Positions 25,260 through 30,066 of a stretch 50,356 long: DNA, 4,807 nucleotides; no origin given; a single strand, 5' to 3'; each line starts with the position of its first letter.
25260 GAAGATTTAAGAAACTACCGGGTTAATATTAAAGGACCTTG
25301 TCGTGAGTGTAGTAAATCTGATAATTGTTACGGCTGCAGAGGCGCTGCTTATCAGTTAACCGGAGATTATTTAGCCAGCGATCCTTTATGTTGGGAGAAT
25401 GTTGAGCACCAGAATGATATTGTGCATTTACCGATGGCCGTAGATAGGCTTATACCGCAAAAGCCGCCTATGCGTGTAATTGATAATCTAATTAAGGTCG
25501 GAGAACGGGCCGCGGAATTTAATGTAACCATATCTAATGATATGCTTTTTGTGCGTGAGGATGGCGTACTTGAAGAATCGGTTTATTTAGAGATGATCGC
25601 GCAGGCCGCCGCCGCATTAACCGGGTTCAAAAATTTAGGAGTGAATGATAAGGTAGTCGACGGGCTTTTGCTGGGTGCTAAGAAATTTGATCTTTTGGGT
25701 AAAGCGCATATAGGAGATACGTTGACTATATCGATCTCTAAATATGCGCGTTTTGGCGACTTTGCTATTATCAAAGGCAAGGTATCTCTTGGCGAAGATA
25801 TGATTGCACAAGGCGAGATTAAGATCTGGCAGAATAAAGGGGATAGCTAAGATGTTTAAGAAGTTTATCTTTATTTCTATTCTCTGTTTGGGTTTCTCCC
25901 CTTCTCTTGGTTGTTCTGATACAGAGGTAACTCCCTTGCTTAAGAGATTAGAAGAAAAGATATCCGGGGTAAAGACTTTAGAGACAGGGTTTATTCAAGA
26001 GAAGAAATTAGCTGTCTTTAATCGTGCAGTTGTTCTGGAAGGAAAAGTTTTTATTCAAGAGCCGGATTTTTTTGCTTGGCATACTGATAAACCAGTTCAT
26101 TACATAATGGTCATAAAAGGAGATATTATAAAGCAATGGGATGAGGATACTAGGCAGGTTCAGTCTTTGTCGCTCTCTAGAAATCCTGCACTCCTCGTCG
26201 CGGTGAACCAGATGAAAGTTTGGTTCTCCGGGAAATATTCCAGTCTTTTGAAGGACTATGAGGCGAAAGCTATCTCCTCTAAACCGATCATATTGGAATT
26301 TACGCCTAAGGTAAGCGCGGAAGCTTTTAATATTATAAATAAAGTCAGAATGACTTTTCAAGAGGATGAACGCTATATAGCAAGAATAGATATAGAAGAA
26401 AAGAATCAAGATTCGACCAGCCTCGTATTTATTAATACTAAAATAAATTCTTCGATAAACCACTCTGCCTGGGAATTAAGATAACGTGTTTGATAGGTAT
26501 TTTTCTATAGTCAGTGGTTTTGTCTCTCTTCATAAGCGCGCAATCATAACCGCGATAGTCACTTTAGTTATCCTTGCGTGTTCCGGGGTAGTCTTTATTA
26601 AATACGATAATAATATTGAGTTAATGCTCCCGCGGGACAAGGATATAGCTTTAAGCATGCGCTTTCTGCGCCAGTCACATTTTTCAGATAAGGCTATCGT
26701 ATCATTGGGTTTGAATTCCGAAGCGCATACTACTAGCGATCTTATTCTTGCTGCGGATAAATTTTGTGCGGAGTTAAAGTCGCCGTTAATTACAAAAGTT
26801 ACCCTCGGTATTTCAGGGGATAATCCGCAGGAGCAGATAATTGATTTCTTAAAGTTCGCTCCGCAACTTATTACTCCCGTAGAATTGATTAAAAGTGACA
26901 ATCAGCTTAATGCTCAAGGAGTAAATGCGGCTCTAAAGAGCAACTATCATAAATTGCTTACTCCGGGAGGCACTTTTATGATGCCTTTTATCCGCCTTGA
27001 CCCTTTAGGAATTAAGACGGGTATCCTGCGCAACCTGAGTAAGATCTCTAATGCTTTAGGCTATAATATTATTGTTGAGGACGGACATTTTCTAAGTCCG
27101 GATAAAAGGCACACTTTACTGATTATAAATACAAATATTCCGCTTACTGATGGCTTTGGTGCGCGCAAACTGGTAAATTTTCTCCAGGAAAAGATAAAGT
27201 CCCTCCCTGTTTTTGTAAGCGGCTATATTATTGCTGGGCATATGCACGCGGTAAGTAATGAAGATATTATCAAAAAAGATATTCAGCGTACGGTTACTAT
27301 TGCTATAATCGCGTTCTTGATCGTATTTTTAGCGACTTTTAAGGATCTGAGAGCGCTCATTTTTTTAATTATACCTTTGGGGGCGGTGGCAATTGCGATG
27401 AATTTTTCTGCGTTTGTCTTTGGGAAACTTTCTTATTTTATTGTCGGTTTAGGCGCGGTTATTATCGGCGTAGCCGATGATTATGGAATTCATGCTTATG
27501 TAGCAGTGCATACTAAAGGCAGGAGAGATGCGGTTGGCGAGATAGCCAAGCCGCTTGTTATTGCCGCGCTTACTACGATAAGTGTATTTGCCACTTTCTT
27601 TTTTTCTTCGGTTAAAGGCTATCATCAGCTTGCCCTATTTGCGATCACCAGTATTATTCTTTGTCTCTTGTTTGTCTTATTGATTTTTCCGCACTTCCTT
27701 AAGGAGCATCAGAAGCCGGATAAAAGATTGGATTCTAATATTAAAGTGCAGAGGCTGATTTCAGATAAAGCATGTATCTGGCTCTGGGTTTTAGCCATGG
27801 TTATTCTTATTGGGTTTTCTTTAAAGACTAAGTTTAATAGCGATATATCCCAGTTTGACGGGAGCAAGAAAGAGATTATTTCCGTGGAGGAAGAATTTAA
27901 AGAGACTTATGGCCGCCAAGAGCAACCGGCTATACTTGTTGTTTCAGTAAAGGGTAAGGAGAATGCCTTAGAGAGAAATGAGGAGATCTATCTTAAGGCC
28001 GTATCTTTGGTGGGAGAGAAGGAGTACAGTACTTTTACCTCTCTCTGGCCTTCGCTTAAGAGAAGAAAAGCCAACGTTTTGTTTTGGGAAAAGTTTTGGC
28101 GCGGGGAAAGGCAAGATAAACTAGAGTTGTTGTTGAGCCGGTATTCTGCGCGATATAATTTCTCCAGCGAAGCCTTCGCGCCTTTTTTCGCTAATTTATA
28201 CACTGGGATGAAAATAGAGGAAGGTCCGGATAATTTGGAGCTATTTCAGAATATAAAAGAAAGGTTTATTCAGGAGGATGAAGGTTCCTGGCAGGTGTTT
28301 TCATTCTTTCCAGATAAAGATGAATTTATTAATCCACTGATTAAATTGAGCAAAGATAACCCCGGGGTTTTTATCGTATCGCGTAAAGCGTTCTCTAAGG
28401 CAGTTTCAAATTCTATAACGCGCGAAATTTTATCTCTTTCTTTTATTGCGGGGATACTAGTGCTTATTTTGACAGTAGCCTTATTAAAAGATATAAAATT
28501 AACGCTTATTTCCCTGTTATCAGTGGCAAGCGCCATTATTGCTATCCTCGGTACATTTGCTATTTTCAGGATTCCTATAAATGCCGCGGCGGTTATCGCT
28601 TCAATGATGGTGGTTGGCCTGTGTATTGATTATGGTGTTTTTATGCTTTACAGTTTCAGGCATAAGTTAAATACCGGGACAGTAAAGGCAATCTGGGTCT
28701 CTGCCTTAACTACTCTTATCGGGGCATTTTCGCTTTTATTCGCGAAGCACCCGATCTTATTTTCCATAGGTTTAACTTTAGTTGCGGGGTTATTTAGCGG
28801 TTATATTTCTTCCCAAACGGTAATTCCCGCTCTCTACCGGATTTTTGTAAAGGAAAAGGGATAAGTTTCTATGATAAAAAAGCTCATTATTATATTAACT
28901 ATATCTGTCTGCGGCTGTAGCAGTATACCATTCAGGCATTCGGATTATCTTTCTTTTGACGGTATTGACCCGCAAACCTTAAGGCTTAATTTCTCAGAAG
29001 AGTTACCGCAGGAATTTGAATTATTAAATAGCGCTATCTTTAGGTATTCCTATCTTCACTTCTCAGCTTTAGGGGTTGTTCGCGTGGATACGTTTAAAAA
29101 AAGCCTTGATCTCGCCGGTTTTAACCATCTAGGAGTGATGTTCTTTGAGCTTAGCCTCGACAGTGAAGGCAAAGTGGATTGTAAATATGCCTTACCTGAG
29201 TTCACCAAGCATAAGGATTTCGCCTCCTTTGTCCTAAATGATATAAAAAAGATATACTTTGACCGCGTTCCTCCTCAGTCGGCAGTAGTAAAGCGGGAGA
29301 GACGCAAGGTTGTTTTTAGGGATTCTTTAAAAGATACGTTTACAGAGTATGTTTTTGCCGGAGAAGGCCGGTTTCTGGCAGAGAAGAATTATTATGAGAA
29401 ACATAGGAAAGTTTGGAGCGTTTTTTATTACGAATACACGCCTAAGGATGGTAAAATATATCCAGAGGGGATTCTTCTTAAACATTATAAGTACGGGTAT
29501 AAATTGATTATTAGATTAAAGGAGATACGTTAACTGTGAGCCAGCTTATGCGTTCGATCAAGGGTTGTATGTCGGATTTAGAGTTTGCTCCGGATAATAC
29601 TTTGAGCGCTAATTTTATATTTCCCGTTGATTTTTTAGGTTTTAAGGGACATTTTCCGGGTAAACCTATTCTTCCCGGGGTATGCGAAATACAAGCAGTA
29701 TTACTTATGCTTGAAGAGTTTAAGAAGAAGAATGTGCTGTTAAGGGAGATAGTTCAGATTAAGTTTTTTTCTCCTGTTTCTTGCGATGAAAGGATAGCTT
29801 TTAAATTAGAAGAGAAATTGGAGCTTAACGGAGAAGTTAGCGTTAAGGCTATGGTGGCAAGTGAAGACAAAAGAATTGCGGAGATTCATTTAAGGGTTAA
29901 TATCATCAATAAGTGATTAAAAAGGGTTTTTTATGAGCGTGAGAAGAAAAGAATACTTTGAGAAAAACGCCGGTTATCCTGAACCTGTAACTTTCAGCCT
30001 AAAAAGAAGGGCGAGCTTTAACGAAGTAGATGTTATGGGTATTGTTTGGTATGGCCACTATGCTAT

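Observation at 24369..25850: Unusual fusion: radical SAM + SPASM-like Cys-rich domain fused to an ApeI/FabZ-type hotdog domain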

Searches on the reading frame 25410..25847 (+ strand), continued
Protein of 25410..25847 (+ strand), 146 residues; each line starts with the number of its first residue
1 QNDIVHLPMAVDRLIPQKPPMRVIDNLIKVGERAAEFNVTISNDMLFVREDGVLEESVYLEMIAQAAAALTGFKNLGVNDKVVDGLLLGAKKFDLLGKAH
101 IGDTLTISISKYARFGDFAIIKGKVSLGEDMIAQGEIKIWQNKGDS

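Call 62: find_encoding_contigs(protein=P0158, flank=10000, max_places=2)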
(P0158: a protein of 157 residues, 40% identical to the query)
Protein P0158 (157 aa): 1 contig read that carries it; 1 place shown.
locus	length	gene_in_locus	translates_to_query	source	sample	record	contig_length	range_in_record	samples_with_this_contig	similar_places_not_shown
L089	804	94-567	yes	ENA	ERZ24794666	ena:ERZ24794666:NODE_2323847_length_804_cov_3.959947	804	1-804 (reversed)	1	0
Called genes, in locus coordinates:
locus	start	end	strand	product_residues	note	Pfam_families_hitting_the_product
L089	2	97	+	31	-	?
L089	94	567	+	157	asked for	PF22817:ApeP-like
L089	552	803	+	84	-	?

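Call 63: find_encoding_contigs(protein=P0177, flank=10000, max_places=2)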
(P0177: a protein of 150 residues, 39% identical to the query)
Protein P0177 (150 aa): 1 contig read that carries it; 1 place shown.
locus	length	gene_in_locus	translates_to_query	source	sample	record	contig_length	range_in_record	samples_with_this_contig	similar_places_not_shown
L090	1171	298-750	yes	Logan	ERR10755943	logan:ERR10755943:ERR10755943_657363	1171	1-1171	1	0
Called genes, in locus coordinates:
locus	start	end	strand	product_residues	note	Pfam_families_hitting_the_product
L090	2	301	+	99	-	?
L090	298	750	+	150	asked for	PF22817:ApeP-like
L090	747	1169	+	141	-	?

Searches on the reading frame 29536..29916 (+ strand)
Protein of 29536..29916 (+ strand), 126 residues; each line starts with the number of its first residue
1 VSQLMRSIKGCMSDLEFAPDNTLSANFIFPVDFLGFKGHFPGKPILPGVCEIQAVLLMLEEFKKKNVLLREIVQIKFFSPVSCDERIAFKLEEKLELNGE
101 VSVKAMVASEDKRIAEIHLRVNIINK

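Call 5: search_protein_families(library=pfam, proteins=[window:29536-29916:+], max_evalue=0.01)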
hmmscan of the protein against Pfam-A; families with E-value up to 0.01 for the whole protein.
window:29536-29916:+ (126 aa): 2 families
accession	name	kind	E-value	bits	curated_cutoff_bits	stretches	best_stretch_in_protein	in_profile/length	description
PF22818.2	ApeI-like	-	9.8e-05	23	28.5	1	26-92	19-85/119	ApeI dehydratase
PF07977.19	FabA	-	0.00035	20.6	23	1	36-89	40-106/138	FabA-like domain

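Call 33: search_solved_structures(query=window:29536-29913:+, max_evalue=10, show_alignments=2)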
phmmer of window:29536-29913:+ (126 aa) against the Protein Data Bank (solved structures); distinct sequences matched with E-value up to 10: 26.
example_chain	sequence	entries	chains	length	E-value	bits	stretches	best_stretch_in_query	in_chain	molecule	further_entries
6ihc_A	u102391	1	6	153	0.00029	24.3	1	28-122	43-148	3-hydroxyacyl-[acyl-carrier-protein] dehydratase FabZ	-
3b7j_A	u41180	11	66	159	0.00033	24.1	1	28-122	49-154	(3R)-hydroxymyristoyl-acyl carrier protein dehydratase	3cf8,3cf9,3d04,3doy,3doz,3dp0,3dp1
2gll_A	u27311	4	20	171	0.00042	23.7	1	28-122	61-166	(3R)-hydroxymyristoyl-acyl carrier protein dehydratase | 3-hydroxyacyl-[acyl-carrier-protein] dehydratase FabZ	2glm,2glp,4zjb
2glv_A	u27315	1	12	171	0.00043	23.7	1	28-122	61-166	(3R)-hydroxymyristoyl-acyl carrier protein dehydratase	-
3esi_A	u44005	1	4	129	0.001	22.5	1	31-82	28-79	uncharacterized protein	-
6qsr_A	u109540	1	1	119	0.0018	21.7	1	35-91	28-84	AMP-dependent synthetase and ligase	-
6n3p_A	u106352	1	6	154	0.0018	21.7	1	31-60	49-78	3-hydroxyacyl-[acyl-carrier-protein] dehydratase FabZ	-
5bux_A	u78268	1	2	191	0.0037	20.7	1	35-56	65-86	3-hydroxyacyl-[acyl-carrier-protein] dehydratase FabZ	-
5buw_A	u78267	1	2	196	0.0038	20.7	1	35-56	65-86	3-hydroxyacyl-[acyl-carrier-protein] dehydratase FabZ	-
4i83_A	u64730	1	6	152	0.0064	19.9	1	17-56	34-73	3-hydroxyacyl-[acyl-carrier-protein] dehydratase FabZ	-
2okh_A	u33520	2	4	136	0.0075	19.7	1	35-56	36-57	Beta-hydroxyacyl-ACP dehydratase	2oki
1zhg_A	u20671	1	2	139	0.0079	19.6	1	35-56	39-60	beta hydroxyacyl-acyl carrier protein dehydratase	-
1z6b_A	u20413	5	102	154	0.011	19.2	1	35-57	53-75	fatty acid synthesis protein | Beta-hydroxyacyl-ACP dehydratase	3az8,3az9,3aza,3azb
7qv0_A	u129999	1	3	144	0.012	19.1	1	36-126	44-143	Beta-hydroxyacyl-(Acyl-carrier-protein) dehydratase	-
3d6x_A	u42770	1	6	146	0.014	18.8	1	36-125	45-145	(3R)-hydroxymyristoyl-[acyl-carrier-protein] dehydratase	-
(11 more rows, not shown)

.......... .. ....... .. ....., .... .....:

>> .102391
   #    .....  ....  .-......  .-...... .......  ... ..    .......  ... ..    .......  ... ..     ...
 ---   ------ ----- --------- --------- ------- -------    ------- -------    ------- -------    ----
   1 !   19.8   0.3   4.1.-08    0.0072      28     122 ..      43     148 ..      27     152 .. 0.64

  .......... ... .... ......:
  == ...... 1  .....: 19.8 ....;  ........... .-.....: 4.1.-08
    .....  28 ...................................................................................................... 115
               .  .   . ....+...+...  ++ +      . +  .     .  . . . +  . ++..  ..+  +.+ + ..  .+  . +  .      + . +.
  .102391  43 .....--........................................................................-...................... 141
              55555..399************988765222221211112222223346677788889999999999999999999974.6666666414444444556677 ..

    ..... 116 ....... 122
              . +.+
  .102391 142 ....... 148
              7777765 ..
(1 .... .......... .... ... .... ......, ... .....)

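Call 46: search_solved_structures(query=A3, max_evalue=1, show_alignments=5)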
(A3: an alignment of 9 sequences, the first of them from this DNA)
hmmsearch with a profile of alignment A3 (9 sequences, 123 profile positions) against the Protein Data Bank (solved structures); distinct sequences matched with E-value up to 1: 27.
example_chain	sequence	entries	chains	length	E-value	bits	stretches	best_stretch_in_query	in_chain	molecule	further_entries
6ihc_A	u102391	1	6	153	3.2e-09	40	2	12-50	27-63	3-hydroxyacyl-[acyl-carrier-protein] dehydratase FabZ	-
2glv_A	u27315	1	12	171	4.5e-09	39.6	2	12-50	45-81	(3R)-hydroxymyristoyl-acyl carrier protein dehydratase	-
3b7j_A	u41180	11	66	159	5.6e-09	39.2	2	12-50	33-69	(3R)-hydroxymyristoyl-acyl carrier protein dehydratase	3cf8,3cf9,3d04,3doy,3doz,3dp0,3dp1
2gll_A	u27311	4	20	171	7e-09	38.9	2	12-50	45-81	(3R)-hydroxymyristoyl-acyl carrier protein dehydratase | 3-hydroxyacyl-[acyl-carrier-protein] dehydratase FabZ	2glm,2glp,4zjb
6qsr_A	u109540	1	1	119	2.4e-07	34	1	26-96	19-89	AMP-dependent synthetase and ligase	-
3esi_A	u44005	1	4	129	2.6e-07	33.9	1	22-93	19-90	uncharacterized protein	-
4zw0_A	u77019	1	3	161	4.7e-06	29.8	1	36-119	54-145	3-hydroxyacyl-[acyl-carrier-protein] dehydratase FabZ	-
3d6x_A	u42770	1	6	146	6.5e-06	29.3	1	36-121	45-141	(3R)-hydroxymyristoyl-[acyl-carrier-protein] dehydratase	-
8ayd_AA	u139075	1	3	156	1e-05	28.7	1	36-119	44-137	3-hydroxyacyl-[acyl-carrier-protein] dehydratase FabZ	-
5bux_A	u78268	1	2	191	2.7e-05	27.3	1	24-103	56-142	3-hydroxyacyl-[acyl-carrier-protein] dehydratase FabZ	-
5buw_A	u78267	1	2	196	3e-05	27.2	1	24-103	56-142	3-hydroxyacyl-[acyl-carrier-protein] dehydratase FabZ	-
6n3p_A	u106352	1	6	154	3.1e-05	27.2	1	36-117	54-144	3-hydroxyacyl-[acyl-carrier-protein] dehydratase FabZ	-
2okh_A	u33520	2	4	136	5.9e-05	26.3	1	36-90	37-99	Beta-hydroxyacyl-ACP dehydratase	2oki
1zhg_A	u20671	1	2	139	6.1e-05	26.2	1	36-90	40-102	beta hydroxyacyl-acyl carrier protein dehydratase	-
1z6b_A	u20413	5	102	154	7.9e-05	25.9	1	36-90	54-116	fatty acid synthesis protein | Beta-hydroxyacyl-ACP dehydratase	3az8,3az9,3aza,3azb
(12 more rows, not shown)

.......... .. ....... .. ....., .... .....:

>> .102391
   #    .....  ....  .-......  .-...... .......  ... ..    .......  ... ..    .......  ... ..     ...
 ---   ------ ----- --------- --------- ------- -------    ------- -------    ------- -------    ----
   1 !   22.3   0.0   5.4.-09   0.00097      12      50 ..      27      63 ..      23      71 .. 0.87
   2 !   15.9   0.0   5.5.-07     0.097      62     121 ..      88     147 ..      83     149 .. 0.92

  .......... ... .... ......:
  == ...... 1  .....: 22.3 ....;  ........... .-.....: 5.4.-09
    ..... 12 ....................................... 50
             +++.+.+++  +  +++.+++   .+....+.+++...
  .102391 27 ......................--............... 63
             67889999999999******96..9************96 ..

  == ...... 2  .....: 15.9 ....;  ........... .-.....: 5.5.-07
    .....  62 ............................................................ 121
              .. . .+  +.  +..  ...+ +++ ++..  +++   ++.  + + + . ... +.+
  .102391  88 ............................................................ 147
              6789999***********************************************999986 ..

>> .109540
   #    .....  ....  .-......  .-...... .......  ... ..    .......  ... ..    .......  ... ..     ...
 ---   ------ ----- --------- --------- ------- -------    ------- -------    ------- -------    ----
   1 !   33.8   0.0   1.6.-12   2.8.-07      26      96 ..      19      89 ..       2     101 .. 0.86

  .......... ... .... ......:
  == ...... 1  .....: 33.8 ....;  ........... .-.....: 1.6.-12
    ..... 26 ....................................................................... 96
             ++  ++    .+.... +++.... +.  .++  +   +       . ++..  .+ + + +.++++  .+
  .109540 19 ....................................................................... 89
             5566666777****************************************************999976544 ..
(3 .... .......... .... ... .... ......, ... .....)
